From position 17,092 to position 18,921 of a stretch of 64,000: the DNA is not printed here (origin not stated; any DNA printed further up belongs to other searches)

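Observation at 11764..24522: Six-gene giant-protein operon with no recognisable homology: candidate novel membrane-associated (translocation/injection-like) system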

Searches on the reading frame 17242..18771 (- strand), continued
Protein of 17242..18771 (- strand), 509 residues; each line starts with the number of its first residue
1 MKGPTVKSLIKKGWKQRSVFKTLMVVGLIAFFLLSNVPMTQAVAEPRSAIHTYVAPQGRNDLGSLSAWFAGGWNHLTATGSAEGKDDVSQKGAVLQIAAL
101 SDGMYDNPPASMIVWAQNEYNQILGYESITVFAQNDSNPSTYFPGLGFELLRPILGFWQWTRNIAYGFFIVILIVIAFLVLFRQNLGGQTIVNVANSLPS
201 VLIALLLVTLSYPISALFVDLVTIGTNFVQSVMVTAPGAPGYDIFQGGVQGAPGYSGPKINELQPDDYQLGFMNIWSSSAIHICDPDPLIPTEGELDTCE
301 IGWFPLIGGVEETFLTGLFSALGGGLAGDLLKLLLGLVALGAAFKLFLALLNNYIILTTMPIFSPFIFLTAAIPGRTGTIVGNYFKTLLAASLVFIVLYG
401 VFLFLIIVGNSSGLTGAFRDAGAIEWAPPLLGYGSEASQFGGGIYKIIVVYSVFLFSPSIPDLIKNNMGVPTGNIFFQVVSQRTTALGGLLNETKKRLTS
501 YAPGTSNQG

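Call 46: fold_search(model_id=the predicted structure, library=pdb)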
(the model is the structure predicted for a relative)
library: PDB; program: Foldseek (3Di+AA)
matches with E <= 10: 18; with E <= 0.001: 0
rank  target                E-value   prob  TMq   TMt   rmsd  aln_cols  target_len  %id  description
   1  8rtd_L                1.7e-01  0.87  0.26  0.41  11.8       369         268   15  Stalk-Arches-IMC structure from the fully-assembled R388 type IV secretion system determined by cryo-EM. (released 2024-06-19)
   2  8rt9_F                2.9e-01  0.75  0.25  0.40  12.8       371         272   14  Stalk complex full-length structure (TrwJ/VirB5-TrwI/VirB6) from the fully-assembled R388 type IV secretion system det (released 2024-06-19)
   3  7o3v_J                3.8e-01  0.87  0.28  0.46   8.4       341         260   13  Stalk complex structure (TrwJ/VirB5-TrwI/VirB6) from the fully-assembled R388 type IV secretion system determined by c (released 2022-06-22)
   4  7o3v_G                6.8e-01  0.41  0.23  0.37  12.6       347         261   13  Stalk complex structure (TrwJ/VirB5-TrwI/VirB6) from the fully-assembled R388 type IV secretion system determined by c (released 2022-06-22)
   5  8tso_A                4.6e+00  0.03  0.12  0.12  28.3       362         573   13  KDL bound, nucleotide-free MsbA in open, outward-facing conformation (released 2024-06-19)
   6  7uw9_c                5.6e+00  0.08  0.11  0.29  13.5       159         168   15  Citrus V-ATPase State 1, H in contact with subunit a (released 2022-07-06)
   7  9ua0_A                5.8e+00  0.05  0.11  0.19  19.6       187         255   16  Cryo-EM structure of cyanobacterial bicarbonate transporter CmpBCD in the presence of nitrate (released 2026-04-08)
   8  7udn_B                6.1e+00  0.08  0.13  0.19  19.6       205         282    8  Crystal structure of designed helical repeat protein RPB_PLP1_R6 in alternative conformation 2 (released 2023-03-22)
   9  8rtd_I                7.3e+00  0.11  0.22  0.42   9.8       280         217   16  Stalk-Arches-IMC structure from the fully-assembled R388 type IV secretion system determined by cryo-EM. (released 2024-06-19)
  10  9u9z_A                7.6e+00  0.04  0.10  0.18  20.1       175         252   15  Cryo-EM structure of cyanobacterial bicarbonate transporter CmpBCD (released 2026-04-01)
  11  6o7u_g                8.0e+00  0.05  0.11  0.28  14.9       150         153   15  Saccharomyces cerevisiae V-ATPase Stv1-VO (released 2019-04-03)
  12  9n1g_A                8.0e+00  0.03  0.09  0.05  23.6       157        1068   11  Cryo-EM structure of rabbit TRPM3 in apo resting state at 18 degrees Celsius (released 2025-12-10)
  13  6vja_C                8.0e+00  0.03  0.10  0.18  15.2       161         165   10  Structure of CD20 in complex with rituximab Fab (released 2020-02-26)
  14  5y5x_N                8.8e+00  0.05  0.12  0.10  17.6       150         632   18  V/A-type ATPase/synthase from Thermus thermophilus, rotational state 1 (released 2018-01-17)
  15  3j9t_R                9.2e+00  0.03  0.10  0.25  16.3       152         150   14  Yeast V-ATPase state 1 (released 2015-05-13)
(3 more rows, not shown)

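Call 48: search_protein_families(library=pfam, alignment_id=A2, max_evalue=0.01)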
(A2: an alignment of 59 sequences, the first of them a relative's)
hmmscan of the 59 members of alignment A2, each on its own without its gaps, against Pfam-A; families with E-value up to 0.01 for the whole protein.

A. member 1, P0001 (509 aa): 0 families

B. families by the number of members that match (of 59 scanned): 4 families
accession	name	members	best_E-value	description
PF21724.2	DUF6861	1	2.3e-05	Family of unknown function (DUF6861)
PF04956.18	TrbC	1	0.00037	TrbC/VIRB2 pilin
PF03547.23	Mem_trans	1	0.0006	Membrane transport protein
PF09843.14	DUF2070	1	0.009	Predicted membrane protein (DUF2070)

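Call 49: search_solved_structures(query=A2, max_evalue=10, show_alignments=2)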
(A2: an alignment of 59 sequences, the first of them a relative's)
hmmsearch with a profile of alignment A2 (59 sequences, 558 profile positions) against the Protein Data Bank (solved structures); distinct sequences matched with E-value up to 10: 4.
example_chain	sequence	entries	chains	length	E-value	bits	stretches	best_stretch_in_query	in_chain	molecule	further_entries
6aly_A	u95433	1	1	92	0.3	13.1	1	476-546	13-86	Mediator of RNA polymerase II transcription subunit 15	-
7o3v_F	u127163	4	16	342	1.8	10.6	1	336-374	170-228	TrwI protein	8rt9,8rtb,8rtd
8ijq_A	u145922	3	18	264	7.6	8.5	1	402-448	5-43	Sphingomyelin synthase-related protein 1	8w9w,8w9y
4jpp_A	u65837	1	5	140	9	8.3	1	64-156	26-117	Minor spike protein H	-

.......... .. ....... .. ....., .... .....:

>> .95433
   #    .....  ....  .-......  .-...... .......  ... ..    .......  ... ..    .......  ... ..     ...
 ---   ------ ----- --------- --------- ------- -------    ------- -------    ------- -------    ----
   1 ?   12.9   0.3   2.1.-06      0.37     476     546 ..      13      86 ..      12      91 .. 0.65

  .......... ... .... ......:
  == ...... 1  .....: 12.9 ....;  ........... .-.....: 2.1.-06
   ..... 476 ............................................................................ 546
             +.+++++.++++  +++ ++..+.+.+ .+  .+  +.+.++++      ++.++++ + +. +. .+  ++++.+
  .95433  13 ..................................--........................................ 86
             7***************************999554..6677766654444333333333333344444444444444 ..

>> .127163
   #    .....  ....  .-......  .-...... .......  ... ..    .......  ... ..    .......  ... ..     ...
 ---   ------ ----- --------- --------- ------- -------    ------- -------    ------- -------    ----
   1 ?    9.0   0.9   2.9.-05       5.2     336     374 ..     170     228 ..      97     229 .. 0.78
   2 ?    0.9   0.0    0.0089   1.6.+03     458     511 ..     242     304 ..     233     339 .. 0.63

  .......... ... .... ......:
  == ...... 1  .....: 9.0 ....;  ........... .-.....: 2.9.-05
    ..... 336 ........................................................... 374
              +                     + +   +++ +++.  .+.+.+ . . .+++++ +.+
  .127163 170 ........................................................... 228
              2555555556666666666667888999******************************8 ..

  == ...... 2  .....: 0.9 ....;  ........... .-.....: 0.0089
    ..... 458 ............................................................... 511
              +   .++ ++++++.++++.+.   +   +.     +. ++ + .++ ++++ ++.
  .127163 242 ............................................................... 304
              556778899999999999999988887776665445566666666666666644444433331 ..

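Call 51: find_encoding_contigs(protein=P0059, flank=10000, max_places=2)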
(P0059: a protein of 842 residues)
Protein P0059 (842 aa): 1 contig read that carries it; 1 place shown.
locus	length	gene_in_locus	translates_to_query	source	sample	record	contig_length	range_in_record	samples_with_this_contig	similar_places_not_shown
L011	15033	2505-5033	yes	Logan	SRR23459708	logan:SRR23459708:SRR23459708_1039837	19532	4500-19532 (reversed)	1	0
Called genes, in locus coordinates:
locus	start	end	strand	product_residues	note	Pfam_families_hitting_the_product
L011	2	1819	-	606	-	?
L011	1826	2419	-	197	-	PF01923:Cob_adeno_trans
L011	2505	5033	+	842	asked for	-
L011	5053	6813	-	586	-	-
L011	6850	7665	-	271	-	-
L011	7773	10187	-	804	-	PF17957:Big_7 (weak)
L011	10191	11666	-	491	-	PF01547:SBP_bac_1, PF13416:SBP_bac_8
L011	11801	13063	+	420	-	-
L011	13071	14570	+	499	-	-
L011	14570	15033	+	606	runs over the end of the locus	PF04675:DNA_ligase_A_N, PF01068:DNA_ligase_A_M, PF04679:DNA_ligase_A_C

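Call 55: find_related_loci(query=A3, collection=genome_contigs, flank=10000)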
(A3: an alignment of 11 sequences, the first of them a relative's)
Query A3 (509 aa) in genome_contigs; peptide patterns used: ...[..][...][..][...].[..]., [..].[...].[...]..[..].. (x = any residue, [..] = any of these).
30 stretches matched a pattern; 14 encode a relative of the query (tblastn E <= 1e-3); 14 distinct loci.
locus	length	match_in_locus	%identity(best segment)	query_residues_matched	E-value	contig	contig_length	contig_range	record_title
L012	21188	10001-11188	47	78-496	2e-112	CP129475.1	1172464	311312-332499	MAG: Candidatus Dojkabacteria bacterium isolate cMAG.21 chromosome, complete genome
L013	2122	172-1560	41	23-491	2e-108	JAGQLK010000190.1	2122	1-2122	MAG: Candidatus Dojkabacteria bacterium isolate HKST-UBA14 NODE_190_length_2122_cov_2.394132, whole genome shotgun seque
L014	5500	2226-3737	38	5-486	3e-99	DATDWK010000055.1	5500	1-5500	MAG TPA_asm: Candidatus Dojkabacteria bacterium isolate SMAG_U8108 k141_1336213, whole genome shotgun sequence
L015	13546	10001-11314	37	88-488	4e-84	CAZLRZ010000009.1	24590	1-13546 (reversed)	MAG TPA_asm: uncultured Candidatus Saccharibacteria bacterium isolate SRP192927_co4_1070 genome assembly, contig: NODE_3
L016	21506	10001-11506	37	50-506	2e-82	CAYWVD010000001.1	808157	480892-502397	MAG TPA_asm: uncultured Candidatus Saccharibacteria bacterium isolate SRP278314_co2_217 genome assembly, contig: NODE_1_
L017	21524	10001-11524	35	18-482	4e-81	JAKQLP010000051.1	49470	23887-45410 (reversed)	MAG: bacterium isolate USDV_maxbin.197 k141_1749711, whole genome shotgun sequence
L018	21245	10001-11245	36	89-476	7e-69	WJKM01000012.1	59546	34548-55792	MAG: Candidatus Dojkabacteria bacterium isolate Bin_125 k141_2022713, whole genome shotgun sequence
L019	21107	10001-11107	38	87-466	1e-60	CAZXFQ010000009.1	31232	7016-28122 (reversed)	MAG TPA_asm: uncultured Candidatus Saccharibacteria bacterium isolate SRP128246_co1_381 genome assembly, contig: NODE_23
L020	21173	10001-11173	45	84-486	8e-104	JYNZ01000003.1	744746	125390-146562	MAG: candidate division WS6 bacterium OLB20 TR69_WS6001CONTIG000003, whole genome shotgun sequence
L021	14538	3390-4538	38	90-465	2e-42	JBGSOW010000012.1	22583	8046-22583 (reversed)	MAG: Candidatus Dojkabacteria bacterium isolate JTS-AC29 k141_2312080, whole genome shotgun sequence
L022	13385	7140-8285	31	109-462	6e-50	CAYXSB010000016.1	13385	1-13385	MAG TPA_asm: uncultured Candidatus Saccharibacteria bacterium isolate SRP200132_co1_350 genome assembly, contig: NODE_80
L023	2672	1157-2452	27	104-486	7e-32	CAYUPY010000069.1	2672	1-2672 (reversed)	MAG TPA_asm: uncultured Candidatus Saccharibacteria bacterium isolate SRP141376_co5_423 genome assembly, contig: NODE_84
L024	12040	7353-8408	33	89-433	5e-44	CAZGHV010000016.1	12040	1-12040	MAG TPA_asm: uncultured Candidatus Saccharibacteria bacterium isolate binchicken_co58_79 genome assembly, contig: NODE_4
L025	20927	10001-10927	26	147-504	6e-24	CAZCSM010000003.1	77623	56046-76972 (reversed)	MAG TPA_asm: uncultured Candidatus Saccharibacteria bacterium isolate SRP192927_co10_24 genome assembly, contig: NODE_10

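Call 70: find_related_loci(query=A6, collection=metagenome_contigs, flank=10000)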
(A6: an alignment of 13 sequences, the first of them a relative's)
Query A6 (494 aa) in metagenome_contigs; peptide patterns used: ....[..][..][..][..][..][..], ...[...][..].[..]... (x = any residue, [..] = any of these).
199 stretches matched a pattern; 43 encode a relative of the query (tblastn E <= 1e-3); 43 distinct loci.
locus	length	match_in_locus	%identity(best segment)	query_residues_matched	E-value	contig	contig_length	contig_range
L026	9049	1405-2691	45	32-446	1e-102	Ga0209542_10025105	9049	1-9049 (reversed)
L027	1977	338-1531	45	22-430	3e-105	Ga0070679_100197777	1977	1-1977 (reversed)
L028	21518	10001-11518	41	12-493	1e-93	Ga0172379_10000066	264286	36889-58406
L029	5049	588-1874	45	22-446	1e-92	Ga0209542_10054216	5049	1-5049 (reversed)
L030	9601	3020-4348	41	71-481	8e-89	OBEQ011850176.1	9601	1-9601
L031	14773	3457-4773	41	30-449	2e-81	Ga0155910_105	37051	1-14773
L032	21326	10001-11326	42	29-449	1e-77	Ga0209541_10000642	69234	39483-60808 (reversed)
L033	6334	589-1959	38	1-448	6e-78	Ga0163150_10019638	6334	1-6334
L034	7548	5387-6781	39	62-486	3e-77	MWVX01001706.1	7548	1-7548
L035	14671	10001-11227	41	66-437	4e-76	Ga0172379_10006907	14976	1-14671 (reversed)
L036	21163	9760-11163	35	25-438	3e-75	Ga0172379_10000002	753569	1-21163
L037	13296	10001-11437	36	25-449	3e-73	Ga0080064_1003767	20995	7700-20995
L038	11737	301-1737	36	25-449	3e-73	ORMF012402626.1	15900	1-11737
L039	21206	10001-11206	39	55-429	2e-70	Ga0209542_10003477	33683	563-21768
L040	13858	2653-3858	39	55-429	2e-70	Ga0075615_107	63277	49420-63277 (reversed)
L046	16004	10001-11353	34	34-436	7e-62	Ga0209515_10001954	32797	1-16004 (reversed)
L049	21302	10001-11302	34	36-431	5e-61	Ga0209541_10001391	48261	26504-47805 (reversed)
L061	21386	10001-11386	42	36-435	1e-45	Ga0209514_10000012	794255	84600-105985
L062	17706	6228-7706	46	34-430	2e-44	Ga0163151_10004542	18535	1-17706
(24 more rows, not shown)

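Call 75: search_protein_families(library=pfam, proteins=[L028:11526-13499:-, L031:4927-6879:-, L039:11422-13959:-, L061:11680-14706:-, L046:11622-15860:-, L062:9497-14950:-, L031:6909-7862:-, L049:16340-17782:-, L061:14748-15986:-, L033:4618-5841:-], max_evalue=0.01)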
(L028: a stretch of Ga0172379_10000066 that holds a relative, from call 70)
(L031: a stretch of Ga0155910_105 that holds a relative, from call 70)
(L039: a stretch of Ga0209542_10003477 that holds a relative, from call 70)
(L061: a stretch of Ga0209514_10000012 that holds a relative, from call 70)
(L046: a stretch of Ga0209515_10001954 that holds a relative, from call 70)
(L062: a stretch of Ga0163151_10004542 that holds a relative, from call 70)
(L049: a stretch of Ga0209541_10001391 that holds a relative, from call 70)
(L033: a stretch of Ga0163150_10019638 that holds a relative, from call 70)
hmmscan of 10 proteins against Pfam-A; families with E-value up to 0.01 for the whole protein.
L028:11526-13499:- (657 aa): 0 families

L031:4927-6879:- (650 aa): 0 families

L039:11422-13959:- (845 aa): 0 families

L061:11680-14706:- (1008 aa): 0 families

L046:11622-15860:- (1412 aa): 0 families

L062:9497-14950:- (1817 aa): 0 families

L031:6909-7862:- (317 aa): 0 families

L049:16340-17782:- (480 aa): 0 families

L061:14748-15986:- (412 aa): 0 families

L033:4618-5841:- (407 aa): 0 families

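Call 83: find_homologous_proteins(query=L004:13384-15123:+, max_evalue=1e-10)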
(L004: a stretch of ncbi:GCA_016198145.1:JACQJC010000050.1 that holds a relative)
Query L004:13384-15123:+ (579 aa): 8000 proteins with E <= 1e-10 among 8000 candidates; the best 120 are listed.
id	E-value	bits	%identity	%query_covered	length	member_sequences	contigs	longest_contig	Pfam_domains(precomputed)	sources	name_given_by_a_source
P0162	0.0e+0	1280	100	100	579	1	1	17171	PF19044.7,PF01935.24,PF12846.14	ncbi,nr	ncbi:ATP-binding protein [Candidatus Daviesbacteria bacterium]|nr:ATP-binding protein [Candidatus Da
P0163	2.7e-297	1005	77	99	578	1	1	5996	PF19044.7,PF01935.24,PF12846.14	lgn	-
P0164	3.5e-297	1004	77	99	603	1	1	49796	PF19044.7,PF01935.24,PF12846.14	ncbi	-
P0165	9.2e-296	1000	78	97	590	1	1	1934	PF19044.7,PF01935.24,PF12846.14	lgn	-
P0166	2.2e-292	988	75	99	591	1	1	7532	PF19044.7,PF01935.24,PF12846.14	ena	-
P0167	3.4e-292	988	76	98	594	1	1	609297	PF19044.7,PF01935.24,PF12846.14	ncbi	-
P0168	2.0e-291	985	76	97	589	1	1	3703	PF19044.7,PF01935.24,PF12846.14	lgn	-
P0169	4.8e-291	984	74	99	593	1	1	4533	PF19044.7,PF01935.24,PF12846.14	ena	-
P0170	5.2e-291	984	76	99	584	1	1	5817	PF19044.7,PF01935.24,PF12846.14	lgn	-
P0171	1.1e-290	983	77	98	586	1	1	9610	PF19044.7,PF01935.24,PF12846.14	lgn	-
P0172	1.5e-290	982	76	98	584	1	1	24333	PF19044.7,PF01935.24,PF12846.14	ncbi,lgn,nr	ncbi:ATP-binding protein [Candidatus Daviesbacteria bacterium]|nr:ATP-binding protein [Candidatus Da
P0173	3.1e-290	981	74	100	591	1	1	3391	PF19044.7,PF01935.24,PF12846.14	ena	-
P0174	8.8e-290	980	75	98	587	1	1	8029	PF19044.7,PF01935.24,PF12846.14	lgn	-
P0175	2.1e-289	979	76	98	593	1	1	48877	PF19044.7,PF01935.24,PF12846.14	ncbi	-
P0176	5.1e-289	977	76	98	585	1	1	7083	PF19044.7,PF01935.24,PF12846.14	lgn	-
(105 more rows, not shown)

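Call 90: search_protein_families(library=phrogs, proteins=[window:17242-18771:-], max_evalue=0.01)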
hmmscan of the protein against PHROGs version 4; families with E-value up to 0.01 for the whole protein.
window:17242-18771:- (509 aa): 0 families

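Call 95: predict_structure(alignment_id=A8)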
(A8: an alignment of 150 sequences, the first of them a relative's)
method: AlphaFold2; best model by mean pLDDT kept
length: 509 residues; sequences in the alignment: 150
mean_pLDDT: 77.8   pTM: 0.75
mean pLDDT of the five models: 77.8, 77.3, 75.6, 75.2, 74.2
residues with pLDDT >= 90: 173; 70-90: 178; 50-70: 129; < 50: 29
segments of 3 or more residues with pLDDT < 50: 38-43, 286-291, 304-309
pLDDT, mean of each block of 10 residues (from residue 1): 55 66 86 64 57 68 71 71 57 74 66 77 75 59 61 88 98 95 82 92 97 93 94 93 77 52 84 86 57 51 48 52 68 86 93 94 97 94 97 97 94 86 78 73 83 96 97 76 78 77 55
secondary structure, 60 per line:
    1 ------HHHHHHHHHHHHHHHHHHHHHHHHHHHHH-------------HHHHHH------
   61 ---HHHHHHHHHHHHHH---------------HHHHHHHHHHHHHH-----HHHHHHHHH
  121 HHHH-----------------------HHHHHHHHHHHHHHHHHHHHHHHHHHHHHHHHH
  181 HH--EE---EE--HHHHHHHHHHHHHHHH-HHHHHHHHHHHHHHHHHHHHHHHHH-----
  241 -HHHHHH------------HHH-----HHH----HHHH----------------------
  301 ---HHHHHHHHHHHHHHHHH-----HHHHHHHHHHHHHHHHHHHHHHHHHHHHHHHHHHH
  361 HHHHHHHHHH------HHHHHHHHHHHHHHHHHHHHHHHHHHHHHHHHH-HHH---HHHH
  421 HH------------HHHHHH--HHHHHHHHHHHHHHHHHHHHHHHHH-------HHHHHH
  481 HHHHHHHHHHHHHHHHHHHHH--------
elements in order: H7-35 H49-54 H64-77 H93-106 H112-124 H148-182 H194-209 H211-235 H242-247 H275-278 H304-320 H326-370 H377-409 H417-422 H435-440 H443-467 H475-501
